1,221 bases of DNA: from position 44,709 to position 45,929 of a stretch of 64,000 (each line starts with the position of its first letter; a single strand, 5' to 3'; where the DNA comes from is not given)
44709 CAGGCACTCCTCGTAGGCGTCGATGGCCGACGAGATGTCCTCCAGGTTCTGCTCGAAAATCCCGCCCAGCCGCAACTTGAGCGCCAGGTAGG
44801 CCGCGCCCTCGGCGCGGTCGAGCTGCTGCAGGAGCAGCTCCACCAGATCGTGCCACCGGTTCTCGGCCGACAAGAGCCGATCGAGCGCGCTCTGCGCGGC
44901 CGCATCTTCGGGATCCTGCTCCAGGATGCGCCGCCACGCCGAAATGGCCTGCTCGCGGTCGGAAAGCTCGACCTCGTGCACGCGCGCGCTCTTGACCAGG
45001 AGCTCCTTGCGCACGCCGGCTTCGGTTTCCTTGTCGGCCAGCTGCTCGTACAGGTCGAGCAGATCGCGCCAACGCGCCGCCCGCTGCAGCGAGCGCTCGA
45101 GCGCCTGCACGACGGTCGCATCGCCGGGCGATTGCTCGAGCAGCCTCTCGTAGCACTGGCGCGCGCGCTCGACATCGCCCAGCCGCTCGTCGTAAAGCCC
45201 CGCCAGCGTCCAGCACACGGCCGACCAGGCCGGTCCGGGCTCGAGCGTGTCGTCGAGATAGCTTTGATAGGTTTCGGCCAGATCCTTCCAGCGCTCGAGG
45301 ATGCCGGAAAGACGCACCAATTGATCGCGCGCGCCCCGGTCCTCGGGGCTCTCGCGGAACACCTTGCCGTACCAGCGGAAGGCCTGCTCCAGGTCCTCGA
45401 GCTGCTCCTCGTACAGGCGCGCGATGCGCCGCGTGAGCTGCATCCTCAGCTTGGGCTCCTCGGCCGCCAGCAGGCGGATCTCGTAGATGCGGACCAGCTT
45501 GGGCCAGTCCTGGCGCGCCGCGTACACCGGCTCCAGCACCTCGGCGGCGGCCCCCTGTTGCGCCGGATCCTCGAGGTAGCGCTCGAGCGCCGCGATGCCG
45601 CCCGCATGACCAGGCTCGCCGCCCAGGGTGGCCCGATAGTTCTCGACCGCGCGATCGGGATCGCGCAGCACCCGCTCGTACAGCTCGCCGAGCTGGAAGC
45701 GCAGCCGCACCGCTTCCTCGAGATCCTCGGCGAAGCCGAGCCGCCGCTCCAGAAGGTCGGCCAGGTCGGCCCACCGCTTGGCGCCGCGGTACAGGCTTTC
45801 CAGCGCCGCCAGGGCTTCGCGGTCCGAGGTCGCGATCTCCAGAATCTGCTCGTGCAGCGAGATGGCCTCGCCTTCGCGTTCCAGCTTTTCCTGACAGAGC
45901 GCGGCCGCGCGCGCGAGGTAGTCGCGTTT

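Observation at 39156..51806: An 11.2-kb single ORF encoding about 90 tandem TPR-like repeats, coupled to a PEGA protein and a SAM-methyltransferase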

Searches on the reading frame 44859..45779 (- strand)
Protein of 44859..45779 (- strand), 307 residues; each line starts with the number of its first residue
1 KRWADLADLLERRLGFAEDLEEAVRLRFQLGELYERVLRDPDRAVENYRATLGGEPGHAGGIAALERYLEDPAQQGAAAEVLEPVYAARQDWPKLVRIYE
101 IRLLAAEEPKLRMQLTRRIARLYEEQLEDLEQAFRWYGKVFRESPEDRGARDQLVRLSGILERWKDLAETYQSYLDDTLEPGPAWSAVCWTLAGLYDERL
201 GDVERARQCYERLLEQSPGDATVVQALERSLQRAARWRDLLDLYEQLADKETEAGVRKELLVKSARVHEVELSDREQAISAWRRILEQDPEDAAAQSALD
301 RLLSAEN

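Call 58: predict_structure(alignment_id=A3)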
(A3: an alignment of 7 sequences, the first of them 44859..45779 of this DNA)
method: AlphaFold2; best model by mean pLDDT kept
length: 307 residues; sequences in the alignment: 7
mean_pLDDT: 94.9   pTM: 0.84
mean pLDDT of the five models: 94.9, 94.6, 93.8, 93.8, 93.6
residues with pLDDT >= 90: 290; 70-90: 14; 50-70: 2; < 50: 1
segments of 3 or more residues with pLDDT < 50: none
pLDDT, mean of each block of 10 residues (from residue 1): 90 94 97 96 97 96 97 94 97 98 94 97 98 98 93 97 97 92 94 97 96 92 96 96 94 92 96 95 93 94 82
secondary structure, 60 per line:
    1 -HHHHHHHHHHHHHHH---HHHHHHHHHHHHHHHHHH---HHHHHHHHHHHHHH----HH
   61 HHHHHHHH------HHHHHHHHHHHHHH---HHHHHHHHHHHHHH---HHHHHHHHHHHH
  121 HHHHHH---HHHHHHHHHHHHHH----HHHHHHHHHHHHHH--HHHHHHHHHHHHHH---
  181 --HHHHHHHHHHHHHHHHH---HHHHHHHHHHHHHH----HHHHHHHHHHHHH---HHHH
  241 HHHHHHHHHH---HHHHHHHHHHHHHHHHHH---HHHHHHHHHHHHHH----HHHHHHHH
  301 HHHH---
elements in order: H2-16 H20-37 H41-54 H59-68 H75-88 H92-105 H109-126 H130-143 H148-161 H164-177 H183-199 H203-216 H221-233 H237-250 H254-271 H275-288 H293-304

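Call 63: fold_search(model_id=the predicted structure, library=pdb)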
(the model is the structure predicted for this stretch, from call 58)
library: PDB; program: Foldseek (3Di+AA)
matches with E <= 10: 1509; with E <= 0.001: 174
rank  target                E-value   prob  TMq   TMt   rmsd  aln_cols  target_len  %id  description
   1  8chy                  1.7e-07  1.00  0.33  0.37  15.3       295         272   18  Crystal structure of an 8-repeat consensus TPR superhelix with Zinc. (released 2024-02-21)
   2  9qhb                  2.3e-07  1.00  0.32  0.35  17.1       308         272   19  Crystal structure of 16-repeat CTPR protein with eliminated coordination sites (released 2025-10-22)
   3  6eou                  5.1e-07  1.00  0.33  0.30  16.5       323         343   19  O-GlcNAc transferase TPR domain with the intellectual disability associated mutation L254F (released 2018-05-09)
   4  9qhc_B                5.4e-07  1.00  0.32  0.35  15.7       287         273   19  Crystal structure of 8-repeat CTPR protein with eliminated coordination sites (released 2025-10-22)
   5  1w3b_A                5.9e-07  1.00  0.31  0.26  18.1       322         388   20  The superhelical TPR domain of O-linked GlcNAc transferase reveals structural similarities to importin alpha. (released 2004-09-09)
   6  8dtg_B                6.4e-07  1.00  0.30  0.15  14.1       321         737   16  Cryo-EM structure of Arabidopsis SPY alternative conformation 1 (released 2023-03-08)
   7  8dtg_A                7.0e-07  1.00  0.26  0.12  14.3       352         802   16  Cryo-EM structure of Arabidopsis SPY alternative conformation 1 (released 2023-03-08)
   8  1w3b_B                1.1e-06  1.00  0.32  0.28  17.5       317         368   17  The superhelical TPR domain of O-linked GlcNAc transferase reveals structural similarities to importin alpha. (released 2004-09-09)
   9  7y4i_A                1.2e-06  1.00  0.30  0.15  13.5       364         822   17  Crystal structure of SPINDLY in complex with GDP (released 2022-12-07)
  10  5nnr_A                1.2e-06  1.00  0.35  0.20  12.6       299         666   16  Structure of Naa15/Naa10 bound to HypK-THB (released 2017-06-14)
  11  8dth_B                1.4e-06  1.00  0.33  0.17  14.9       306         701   16  Cryo-EM structure of Arabidopsis SPY alternative conformation 2 (released 2023-03-08)
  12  8dtf_A                1.9e-06  1.00  0.29  0.15  13.9       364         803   17  Cryo-EM structure of the full length Arabidopsis SPY with complete TPRs (released 2023-03-08)
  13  7ntf_B                2.0e-06  1.00  0.29  0.13  20.7       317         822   17  Cryo-EM structure of unliganded O-GlcNAc transferase (released 2021-11-17)
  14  8dth_A                2.7e-06  1.00  0.32  0.16  13.9       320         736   16  Cryo-EM structure of Arabidopsis SPY alternative conformation 2 (released 2023-03-08)
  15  7y4i_B                2.7e-06  1.00  0.30  0.14  13.7       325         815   16  Crystal structure of SPINDLY in complex with GDP (released 2022-12-07)
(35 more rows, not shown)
